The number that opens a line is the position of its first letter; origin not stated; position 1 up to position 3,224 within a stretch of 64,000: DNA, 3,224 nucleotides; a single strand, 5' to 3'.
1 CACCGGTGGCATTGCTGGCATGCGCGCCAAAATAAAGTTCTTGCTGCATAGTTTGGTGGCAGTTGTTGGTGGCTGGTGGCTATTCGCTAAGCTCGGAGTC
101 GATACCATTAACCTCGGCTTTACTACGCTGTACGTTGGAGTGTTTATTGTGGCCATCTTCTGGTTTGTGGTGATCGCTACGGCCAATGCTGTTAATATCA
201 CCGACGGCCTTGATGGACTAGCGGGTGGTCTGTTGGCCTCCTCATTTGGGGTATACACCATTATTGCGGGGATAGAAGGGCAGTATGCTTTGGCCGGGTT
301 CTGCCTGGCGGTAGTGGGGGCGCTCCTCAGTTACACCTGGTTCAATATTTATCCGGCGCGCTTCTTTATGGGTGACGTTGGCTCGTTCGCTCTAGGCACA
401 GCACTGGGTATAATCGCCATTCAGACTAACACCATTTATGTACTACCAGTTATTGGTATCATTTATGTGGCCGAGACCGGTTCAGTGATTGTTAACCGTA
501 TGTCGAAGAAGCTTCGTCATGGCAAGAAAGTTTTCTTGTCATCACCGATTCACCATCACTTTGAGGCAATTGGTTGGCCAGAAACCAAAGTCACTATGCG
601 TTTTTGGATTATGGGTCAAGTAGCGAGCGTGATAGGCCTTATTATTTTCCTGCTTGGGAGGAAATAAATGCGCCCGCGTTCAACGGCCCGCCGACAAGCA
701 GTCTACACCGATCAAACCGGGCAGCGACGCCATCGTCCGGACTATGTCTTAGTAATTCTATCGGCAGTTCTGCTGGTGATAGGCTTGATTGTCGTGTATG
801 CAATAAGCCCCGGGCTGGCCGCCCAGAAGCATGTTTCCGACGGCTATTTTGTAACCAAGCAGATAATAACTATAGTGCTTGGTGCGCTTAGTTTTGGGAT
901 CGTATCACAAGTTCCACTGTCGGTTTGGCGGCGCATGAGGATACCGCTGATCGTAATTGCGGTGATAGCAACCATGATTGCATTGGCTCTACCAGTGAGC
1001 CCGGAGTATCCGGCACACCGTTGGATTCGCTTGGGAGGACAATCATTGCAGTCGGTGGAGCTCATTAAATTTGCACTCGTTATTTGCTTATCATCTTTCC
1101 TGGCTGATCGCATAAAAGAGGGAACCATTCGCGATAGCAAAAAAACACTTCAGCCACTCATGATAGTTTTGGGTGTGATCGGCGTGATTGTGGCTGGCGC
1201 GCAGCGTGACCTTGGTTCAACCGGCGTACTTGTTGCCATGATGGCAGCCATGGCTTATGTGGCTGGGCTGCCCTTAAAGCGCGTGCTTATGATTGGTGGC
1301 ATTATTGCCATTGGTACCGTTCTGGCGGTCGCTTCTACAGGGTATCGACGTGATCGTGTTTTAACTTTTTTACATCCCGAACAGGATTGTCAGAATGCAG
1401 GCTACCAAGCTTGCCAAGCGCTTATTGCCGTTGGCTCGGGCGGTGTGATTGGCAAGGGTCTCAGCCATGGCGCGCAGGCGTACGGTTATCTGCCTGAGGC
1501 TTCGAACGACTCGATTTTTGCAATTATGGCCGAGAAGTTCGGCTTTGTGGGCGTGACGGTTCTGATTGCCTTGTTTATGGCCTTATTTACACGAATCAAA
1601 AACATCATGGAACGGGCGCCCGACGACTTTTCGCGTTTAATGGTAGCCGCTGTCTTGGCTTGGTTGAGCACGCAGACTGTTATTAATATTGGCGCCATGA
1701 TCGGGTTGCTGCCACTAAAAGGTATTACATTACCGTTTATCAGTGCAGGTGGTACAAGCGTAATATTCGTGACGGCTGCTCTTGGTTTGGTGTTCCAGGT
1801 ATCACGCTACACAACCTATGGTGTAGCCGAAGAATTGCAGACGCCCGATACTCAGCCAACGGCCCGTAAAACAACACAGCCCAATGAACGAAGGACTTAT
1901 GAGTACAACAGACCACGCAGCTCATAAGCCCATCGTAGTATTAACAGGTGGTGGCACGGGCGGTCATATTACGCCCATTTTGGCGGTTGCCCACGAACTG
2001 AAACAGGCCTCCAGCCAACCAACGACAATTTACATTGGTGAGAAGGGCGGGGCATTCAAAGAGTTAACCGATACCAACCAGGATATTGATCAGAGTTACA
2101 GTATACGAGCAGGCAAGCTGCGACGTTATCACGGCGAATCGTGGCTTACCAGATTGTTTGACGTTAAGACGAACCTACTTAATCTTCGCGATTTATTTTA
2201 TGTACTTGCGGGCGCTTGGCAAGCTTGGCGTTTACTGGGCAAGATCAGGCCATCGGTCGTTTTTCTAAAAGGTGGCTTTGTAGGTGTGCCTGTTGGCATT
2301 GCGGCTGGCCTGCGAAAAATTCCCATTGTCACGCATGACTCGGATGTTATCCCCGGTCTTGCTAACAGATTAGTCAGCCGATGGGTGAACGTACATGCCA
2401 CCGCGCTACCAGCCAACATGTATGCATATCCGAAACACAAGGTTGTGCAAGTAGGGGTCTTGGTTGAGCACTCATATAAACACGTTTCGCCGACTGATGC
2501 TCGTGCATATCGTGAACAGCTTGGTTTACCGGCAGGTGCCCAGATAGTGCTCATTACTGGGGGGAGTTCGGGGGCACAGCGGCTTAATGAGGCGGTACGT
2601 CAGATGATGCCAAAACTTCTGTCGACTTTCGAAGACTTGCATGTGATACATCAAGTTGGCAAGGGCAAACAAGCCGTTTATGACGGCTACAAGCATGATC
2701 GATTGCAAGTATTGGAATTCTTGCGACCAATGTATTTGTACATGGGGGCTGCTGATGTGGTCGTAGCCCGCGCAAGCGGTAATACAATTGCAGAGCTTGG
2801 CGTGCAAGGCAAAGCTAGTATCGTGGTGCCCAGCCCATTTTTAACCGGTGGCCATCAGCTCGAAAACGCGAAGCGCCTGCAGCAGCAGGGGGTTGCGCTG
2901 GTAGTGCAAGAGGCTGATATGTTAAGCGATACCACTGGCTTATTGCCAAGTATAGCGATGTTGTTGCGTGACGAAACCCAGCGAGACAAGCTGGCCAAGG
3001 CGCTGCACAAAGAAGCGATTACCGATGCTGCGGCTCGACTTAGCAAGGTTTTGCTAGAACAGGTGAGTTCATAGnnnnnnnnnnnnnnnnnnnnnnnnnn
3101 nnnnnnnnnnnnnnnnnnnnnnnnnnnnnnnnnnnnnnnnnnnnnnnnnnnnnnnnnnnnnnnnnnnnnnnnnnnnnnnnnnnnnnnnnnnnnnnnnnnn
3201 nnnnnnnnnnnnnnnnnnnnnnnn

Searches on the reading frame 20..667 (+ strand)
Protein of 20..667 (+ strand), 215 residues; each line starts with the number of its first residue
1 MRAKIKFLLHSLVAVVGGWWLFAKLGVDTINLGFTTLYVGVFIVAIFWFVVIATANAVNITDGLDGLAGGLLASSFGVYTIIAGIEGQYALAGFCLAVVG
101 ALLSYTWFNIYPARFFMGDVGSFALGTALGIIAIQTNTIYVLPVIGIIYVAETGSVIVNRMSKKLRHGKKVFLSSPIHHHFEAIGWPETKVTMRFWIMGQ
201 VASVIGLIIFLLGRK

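Call 10: search_protein_families(library=pfam, proteins=[window:20-667:+], max_evalue=0.001)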
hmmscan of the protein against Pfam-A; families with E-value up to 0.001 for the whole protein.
window:20-667:+ (215 aa): 1 family
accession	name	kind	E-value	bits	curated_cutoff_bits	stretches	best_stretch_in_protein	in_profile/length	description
PF00953.26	Glycos_transf_4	-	2.7e-27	96.1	27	1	2-136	24-159/160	Glycosyl transferase family 4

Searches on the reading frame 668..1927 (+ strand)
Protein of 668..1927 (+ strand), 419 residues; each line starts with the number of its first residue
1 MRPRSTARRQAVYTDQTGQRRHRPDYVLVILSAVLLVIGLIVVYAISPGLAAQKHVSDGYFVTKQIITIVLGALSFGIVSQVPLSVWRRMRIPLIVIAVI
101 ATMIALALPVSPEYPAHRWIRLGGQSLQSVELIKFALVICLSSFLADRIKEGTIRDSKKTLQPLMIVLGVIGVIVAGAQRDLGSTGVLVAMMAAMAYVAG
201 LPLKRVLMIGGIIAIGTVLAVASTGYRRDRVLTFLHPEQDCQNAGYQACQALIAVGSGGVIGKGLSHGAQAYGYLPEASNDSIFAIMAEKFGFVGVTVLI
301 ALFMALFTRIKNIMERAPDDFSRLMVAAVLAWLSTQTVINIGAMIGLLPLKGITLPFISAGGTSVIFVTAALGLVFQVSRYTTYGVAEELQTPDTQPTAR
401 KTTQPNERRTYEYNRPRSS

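Call 10: search_protein_families(library=pfam, proteins=[window:668-1927:+], max_evalue=0.001)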
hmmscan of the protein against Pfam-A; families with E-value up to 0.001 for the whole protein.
window:668-1927:+ (419 aa): 1 family
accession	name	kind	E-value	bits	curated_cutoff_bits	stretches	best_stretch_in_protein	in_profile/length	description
PF01098.24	FTSW_RODA_SPOVE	-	3.9e-87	293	26.4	1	28-383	3-355/356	Cell cycle protein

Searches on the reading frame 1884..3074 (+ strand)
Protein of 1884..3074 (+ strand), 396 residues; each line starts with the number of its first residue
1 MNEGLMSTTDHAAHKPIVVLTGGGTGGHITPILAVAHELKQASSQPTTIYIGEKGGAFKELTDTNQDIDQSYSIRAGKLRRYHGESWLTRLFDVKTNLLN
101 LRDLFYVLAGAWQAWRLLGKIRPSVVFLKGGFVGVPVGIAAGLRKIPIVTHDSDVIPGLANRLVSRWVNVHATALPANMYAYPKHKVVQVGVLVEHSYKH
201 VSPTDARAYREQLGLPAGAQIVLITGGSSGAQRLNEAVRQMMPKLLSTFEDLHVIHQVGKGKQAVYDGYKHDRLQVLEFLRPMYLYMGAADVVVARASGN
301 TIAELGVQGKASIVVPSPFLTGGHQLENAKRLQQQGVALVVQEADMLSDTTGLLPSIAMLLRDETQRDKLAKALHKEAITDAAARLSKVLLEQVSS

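Call 10: search_protein_families(library=pfam, proteins=[window:1884-3074:+], max_evalue=0.001)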
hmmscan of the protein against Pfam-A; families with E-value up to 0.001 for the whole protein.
window:1884-3074:+ (396 aa): 2 families
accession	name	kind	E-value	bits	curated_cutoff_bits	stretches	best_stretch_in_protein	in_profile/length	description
PF04101.22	Glyco_tran_28_C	-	5.7e-30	105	22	1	221-385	1-165/166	Glycosyltransferase family 28 C-terminal domain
PF03033.26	Glyco_transf_28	-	3.6e-24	85.8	26.2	1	18-169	1-135/139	Glycosyltransferase family 28 N-terminal domain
